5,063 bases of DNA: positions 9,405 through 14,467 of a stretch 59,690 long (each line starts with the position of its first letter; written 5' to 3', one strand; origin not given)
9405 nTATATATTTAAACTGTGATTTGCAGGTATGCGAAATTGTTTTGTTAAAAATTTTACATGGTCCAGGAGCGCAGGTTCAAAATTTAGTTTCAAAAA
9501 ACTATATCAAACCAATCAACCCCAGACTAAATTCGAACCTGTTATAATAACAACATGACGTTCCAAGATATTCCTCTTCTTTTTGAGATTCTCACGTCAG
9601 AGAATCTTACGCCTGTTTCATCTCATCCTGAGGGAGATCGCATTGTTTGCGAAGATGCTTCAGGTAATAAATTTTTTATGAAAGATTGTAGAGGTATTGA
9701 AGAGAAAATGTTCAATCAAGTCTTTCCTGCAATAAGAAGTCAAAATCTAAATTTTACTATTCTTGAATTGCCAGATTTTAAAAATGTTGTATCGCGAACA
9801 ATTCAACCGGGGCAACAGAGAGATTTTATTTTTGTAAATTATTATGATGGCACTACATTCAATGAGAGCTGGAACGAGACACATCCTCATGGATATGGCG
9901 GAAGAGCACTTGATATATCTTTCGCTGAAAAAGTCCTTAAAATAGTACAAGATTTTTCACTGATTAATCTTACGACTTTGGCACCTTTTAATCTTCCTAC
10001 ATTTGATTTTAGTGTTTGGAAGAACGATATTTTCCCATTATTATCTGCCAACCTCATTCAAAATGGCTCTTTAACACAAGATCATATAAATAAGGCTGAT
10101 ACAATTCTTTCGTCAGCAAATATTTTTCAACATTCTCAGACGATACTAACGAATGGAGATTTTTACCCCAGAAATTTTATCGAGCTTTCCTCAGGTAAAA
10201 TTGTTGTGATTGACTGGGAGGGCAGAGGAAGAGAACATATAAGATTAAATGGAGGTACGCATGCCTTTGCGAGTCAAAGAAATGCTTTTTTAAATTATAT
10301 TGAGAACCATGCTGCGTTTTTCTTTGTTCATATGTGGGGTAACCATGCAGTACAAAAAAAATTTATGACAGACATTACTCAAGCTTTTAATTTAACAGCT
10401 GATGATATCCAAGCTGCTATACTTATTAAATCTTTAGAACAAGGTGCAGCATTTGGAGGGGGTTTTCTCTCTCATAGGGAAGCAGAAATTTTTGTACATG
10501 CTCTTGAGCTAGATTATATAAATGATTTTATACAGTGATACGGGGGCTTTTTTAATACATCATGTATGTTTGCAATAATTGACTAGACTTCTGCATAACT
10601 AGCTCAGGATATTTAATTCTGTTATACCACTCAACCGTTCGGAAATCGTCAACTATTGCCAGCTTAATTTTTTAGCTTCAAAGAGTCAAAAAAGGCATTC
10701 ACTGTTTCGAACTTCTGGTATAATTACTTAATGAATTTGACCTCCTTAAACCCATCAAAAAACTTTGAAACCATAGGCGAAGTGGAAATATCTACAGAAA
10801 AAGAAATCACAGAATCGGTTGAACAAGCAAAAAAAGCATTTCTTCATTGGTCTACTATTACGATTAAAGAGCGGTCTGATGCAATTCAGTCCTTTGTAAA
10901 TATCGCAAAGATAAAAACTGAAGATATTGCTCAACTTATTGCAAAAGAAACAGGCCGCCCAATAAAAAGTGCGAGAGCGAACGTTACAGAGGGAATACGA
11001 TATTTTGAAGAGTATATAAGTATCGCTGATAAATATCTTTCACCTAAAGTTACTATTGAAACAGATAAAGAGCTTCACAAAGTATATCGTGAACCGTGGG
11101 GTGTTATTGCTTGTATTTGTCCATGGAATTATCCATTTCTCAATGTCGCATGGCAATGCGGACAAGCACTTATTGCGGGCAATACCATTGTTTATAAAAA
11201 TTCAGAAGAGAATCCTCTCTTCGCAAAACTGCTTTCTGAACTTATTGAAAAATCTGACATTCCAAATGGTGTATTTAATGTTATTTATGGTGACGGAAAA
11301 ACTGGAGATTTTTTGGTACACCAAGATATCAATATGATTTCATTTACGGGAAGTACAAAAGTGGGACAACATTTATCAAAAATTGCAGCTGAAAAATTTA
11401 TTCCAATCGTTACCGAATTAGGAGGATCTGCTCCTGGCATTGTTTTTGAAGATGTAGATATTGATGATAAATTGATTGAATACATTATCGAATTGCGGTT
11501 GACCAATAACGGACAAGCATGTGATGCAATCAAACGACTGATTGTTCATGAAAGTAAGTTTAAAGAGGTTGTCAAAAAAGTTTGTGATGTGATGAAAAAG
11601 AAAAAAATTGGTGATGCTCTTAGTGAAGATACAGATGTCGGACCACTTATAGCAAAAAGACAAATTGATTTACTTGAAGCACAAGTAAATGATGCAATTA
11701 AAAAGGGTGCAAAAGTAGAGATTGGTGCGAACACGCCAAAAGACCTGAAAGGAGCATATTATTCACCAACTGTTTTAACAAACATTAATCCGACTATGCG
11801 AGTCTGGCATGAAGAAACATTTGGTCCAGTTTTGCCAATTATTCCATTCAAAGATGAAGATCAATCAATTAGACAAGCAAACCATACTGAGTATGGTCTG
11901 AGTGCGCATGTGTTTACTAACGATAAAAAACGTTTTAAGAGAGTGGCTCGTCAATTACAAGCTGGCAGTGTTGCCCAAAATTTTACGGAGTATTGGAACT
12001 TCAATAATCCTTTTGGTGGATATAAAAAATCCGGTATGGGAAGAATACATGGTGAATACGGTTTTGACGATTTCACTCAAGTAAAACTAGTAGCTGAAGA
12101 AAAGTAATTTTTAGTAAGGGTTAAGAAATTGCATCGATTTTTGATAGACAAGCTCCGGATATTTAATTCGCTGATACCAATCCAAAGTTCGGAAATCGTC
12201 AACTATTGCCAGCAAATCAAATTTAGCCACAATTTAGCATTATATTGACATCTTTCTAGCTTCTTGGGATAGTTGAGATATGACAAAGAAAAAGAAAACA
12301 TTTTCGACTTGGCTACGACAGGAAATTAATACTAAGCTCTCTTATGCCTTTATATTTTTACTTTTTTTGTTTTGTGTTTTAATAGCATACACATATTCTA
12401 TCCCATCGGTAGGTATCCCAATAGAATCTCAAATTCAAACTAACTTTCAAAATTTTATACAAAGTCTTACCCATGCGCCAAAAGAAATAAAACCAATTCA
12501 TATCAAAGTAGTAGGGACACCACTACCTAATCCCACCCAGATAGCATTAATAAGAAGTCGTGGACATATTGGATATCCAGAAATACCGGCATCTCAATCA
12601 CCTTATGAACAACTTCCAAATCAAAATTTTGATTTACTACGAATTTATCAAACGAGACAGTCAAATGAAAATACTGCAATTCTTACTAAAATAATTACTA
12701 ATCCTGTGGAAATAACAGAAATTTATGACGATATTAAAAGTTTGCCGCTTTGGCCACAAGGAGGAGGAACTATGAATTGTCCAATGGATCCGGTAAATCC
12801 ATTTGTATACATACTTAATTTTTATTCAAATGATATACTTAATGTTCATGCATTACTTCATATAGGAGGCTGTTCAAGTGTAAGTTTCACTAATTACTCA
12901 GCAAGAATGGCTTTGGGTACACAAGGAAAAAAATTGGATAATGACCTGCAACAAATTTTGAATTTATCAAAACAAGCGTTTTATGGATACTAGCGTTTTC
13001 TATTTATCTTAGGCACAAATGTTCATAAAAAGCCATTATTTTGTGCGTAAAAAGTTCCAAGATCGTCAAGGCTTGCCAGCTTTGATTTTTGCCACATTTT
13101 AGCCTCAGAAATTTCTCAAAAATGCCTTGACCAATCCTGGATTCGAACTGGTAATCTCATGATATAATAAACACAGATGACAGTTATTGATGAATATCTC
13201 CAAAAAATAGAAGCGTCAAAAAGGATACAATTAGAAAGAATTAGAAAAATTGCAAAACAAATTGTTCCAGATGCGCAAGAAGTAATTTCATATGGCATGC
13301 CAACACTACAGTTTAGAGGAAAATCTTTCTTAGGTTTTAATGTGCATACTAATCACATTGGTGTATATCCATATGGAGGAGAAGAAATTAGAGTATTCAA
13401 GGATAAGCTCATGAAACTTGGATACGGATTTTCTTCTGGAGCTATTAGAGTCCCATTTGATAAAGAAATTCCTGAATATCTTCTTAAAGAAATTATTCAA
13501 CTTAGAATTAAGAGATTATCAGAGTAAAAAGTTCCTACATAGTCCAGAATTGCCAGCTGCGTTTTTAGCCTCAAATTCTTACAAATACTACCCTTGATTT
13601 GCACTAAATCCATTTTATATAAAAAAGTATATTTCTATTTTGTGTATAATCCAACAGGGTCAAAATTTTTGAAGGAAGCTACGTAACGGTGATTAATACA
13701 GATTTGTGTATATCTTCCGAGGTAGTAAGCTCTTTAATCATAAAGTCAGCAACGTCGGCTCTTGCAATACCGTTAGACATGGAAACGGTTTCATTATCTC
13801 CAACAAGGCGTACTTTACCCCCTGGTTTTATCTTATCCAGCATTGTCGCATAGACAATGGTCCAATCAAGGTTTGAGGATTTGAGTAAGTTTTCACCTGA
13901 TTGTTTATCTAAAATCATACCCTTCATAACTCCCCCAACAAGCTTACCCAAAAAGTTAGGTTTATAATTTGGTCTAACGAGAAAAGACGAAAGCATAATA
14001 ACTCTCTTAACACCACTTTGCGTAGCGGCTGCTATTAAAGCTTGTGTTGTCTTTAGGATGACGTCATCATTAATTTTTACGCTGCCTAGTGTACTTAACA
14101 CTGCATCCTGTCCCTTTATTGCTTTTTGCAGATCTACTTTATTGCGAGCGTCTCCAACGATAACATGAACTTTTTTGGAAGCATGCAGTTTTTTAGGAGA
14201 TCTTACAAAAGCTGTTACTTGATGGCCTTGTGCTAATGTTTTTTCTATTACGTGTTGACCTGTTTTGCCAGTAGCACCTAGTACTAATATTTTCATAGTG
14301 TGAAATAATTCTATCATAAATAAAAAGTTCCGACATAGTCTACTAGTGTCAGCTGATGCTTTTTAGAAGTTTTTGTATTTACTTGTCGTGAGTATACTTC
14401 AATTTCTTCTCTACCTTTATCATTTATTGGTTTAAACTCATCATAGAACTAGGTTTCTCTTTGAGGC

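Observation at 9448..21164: Twelve same-orientation intergenic modules split 11.7 kb into one- or two-gene units (cassette-array-like locus, no recombinase in view)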

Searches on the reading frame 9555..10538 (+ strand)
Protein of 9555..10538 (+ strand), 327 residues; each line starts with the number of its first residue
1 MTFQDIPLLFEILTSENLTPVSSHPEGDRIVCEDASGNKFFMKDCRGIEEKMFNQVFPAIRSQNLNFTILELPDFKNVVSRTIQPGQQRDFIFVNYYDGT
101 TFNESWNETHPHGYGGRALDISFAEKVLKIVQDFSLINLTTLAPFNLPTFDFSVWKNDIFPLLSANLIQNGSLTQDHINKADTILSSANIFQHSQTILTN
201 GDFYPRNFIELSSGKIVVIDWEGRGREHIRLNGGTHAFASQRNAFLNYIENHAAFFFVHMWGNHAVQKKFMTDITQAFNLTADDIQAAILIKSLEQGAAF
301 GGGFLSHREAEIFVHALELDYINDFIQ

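Call 12: search_protein_families(library=pfam, proteins=[window:9555-10538:+], max_evalue=0.01)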
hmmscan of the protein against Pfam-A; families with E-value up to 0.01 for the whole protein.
window:9555-10538:+ (327 aa): 0 families

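Call 44: search_protein_families(library=ncbifam, proteins=[window:9555-10538:+], max_evalue=0.01)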
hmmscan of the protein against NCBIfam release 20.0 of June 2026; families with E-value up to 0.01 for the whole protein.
window:9555-10538:+ (327 aa): 0 families

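Call 45: search_protein_families(library=phrogs, proteins=[window:9555-10538:+], max_evalue=0.01)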
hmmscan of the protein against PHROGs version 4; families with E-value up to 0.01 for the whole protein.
window:9555-10538:+ (327 aa): 0 families

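Call 92: search_solved_structures(query=window:9555-10538:+, max_evalue=1)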
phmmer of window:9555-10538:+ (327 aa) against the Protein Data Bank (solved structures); distinct sequences matched with E-value up to 1: 0.

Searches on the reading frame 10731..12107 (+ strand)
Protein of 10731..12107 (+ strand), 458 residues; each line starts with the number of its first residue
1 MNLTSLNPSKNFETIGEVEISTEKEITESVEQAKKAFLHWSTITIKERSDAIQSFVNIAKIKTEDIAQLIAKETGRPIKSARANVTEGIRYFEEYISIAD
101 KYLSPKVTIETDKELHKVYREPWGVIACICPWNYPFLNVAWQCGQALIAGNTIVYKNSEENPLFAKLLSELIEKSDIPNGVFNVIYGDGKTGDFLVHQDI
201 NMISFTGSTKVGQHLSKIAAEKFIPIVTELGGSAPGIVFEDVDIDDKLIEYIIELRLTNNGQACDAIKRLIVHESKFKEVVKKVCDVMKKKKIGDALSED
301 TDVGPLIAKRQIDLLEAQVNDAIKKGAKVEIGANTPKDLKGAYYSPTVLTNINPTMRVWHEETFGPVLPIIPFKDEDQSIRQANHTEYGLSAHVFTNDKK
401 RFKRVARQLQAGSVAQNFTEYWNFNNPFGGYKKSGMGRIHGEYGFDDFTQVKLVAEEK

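Call 12: search_protein_families(library=pfam, proteins=[window:10731-12107:+], max_evalue=0.01)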
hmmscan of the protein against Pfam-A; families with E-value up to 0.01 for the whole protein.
window:10731-12107:+ (458 aa): 1 family
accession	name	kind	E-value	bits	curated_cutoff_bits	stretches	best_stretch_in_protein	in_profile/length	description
PF00171.27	Aldedh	-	1.3e-142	476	23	1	4-454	10-461/461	Aldehyde dehydrogenase family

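Call 15: find_encoding_contigs(protein=window:10731-12107:+, flank=10000, max_places=10)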
Protein window:10731-12107:+ (458 aa): 2 contigs read that carry it; 2 places shown.
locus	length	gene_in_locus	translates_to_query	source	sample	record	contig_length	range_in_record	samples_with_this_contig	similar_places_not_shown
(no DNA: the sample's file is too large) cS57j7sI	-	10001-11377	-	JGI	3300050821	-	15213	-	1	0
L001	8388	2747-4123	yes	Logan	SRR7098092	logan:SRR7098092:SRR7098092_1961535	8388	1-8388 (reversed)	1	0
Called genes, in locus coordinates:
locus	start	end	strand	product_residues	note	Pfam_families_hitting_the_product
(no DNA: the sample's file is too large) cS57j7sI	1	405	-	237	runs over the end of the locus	-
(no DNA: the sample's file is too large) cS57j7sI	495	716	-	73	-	PF24250:HVO_2718 (weak), PF13560:HTH_31, PF12844:HTH_19, PF01381:HTH_3, PF13443:HTH_26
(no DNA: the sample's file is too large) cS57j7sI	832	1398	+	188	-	-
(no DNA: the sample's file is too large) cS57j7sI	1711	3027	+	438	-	PF18928:DUF5677, PF00561:Abhydrolase_1, PF06821:Ser_hydrolase, PF12146:Hydrolase_4 (weak), PF12697:Abhydrolase_6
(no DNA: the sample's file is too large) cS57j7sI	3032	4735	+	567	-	-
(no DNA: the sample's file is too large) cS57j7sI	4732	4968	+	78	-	PF18903:DUF5659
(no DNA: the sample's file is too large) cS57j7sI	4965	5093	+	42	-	-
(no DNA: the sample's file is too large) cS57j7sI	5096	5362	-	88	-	PF01541:GIY-YIG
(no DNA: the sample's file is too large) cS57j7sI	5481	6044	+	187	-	-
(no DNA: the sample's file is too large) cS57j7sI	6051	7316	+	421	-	PF12728:HTH_17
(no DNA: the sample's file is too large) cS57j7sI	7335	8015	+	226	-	-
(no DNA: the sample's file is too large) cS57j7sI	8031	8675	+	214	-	-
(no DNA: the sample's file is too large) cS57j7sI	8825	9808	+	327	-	-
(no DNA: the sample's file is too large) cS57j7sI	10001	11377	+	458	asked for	PF00171:Aldedh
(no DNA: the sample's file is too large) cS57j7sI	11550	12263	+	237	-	-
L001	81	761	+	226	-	-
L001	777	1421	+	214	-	-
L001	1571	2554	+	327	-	-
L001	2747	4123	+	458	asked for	PF00171:Aldedh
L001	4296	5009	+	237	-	-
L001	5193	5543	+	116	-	PF08818:DUF1801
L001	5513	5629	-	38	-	-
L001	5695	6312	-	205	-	PF01073:3Beta_HSD, PF01370:Epimerase, PF05368:NmrA, PF13460:NAD_binding_10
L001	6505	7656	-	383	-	PF13167:GTP-bdg_N, PF16360:GTP-bdg_M, PF01926:MMR_HSR1, PF02421:FeoB_N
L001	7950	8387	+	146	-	?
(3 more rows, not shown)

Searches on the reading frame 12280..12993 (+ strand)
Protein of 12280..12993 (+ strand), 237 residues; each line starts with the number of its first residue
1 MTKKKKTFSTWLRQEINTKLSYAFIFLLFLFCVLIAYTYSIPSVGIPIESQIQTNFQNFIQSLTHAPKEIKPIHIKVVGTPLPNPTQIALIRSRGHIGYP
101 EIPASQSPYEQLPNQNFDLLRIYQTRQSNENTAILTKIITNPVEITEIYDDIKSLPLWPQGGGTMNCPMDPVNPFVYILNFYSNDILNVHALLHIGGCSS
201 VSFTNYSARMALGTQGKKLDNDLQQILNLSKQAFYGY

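Call 12: search_protein_families(library=pfam, proteins=[window:12280-12993:+], max_evalue=0.01)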
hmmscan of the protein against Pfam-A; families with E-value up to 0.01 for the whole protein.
window:12280-12993:+ (237 aa): 0 families

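Call 44: search_protein_families(library=ncbifam, proteins=[window:12280-12993:+], max_evalue=0.01)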
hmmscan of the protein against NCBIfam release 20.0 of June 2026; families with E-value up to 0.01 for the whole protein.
window:12280-12993:+ (237 aa): 0 families

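Call 45: search_protein_families(library=phrogs, proteins=[window:12280-12993:+], max_evalue=0.01)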
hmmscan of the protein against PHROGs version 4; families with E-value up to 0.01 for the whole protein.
window:12280-12993:+ (237 aa): 0 families

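Call 93: search_solved_structures(query=window:12280-12993:+, max_evalue=1)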
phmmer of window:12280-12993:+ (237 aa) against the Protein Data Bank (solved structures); distinct sequences matched with E-value up to 1: 0.

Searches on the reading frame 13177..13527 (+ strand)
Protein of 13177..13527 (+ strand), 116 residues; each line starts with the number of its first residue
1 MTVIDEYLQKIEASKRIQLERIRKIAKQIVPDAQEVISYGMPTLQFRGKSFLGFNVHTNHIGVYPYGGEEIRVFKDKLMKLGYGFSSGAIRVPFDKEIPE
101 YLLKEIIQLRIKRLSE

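Call 12: search_protein_families(library=pfam, proteins=[window:13177-13527:+], max_evalue=0.01)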
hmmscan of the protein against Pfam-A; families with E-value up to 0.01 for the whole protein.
window:13177-13527:+ (116 aa): 1 family
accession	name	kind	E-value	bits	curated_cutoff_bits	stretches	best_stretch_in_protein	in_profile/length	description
PF08818.16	DUF1801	-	4e-13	50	27.2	1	16-110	2-84/85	Domain of unknown function (DU1801)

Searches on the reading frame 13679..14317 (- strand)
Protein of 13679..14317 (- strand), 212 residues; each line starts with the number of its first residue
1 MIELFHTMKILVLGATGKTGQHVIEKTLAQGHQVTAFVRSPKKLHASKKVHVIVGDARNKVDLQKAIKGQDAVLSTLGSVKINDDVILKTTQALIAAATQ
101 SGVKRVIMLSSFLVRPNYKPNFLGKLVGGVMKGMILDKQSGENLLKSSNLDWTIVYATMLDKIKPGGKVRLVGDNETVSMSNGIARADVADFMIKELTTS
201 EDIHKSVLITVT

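Call 12: search_protein_families(library=pfam, proteins=[window:13679-14317:-], max_evalue=0.01)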
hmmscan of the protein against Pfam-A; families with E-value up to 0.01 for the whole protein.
window:13679-14317:- (212 aa): 9 families
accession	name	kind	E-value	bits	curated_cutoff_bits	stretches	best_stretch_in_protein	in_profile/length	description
PF13460.12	NAD_binding_10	-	2.1e-46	158.6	27.2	1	14-198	1-182/184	NAD(P)H-binding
PF05368.20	NmrA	-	1.5e-17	64.6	27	1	8-112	3-107/298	NmrA-like family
PF01370.27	Epimerase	-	5.3e-11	42.8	20.9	1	10-114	1-118/240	NAD dependent epimerase/dehydratase family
PF01073.25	3Beta_HSD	-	9.4e-10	38.4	22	1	11-114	1-119/280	3-beta hydroxysteroid dehydrogenase/isomerase family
PF02254.24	TrkA_N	-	0.00014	22.6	23.8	1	10-83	1-76/116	TrkA-N domain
PF04321.23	RmlD_sub_bind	-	0.00015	21.4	27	1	8-61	1-54/287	RmlD substrate binding domain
PF01113.26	DapB_N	-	0.00026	21.5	25.6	1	8-67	1-61/124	Dihydrodipicolinate reductase, N-terminus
PF16363.11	GDP_Man_Dehyd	-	0.0064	16.4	27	1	11-62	1-55/332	GDP-mannose 4,6 dehydratase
PF03446.21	NAD_binding_2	-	0.0071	16.8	21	0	16-94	7-80/161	NAD binding domain of 6-phosphogluconate dehydrogenase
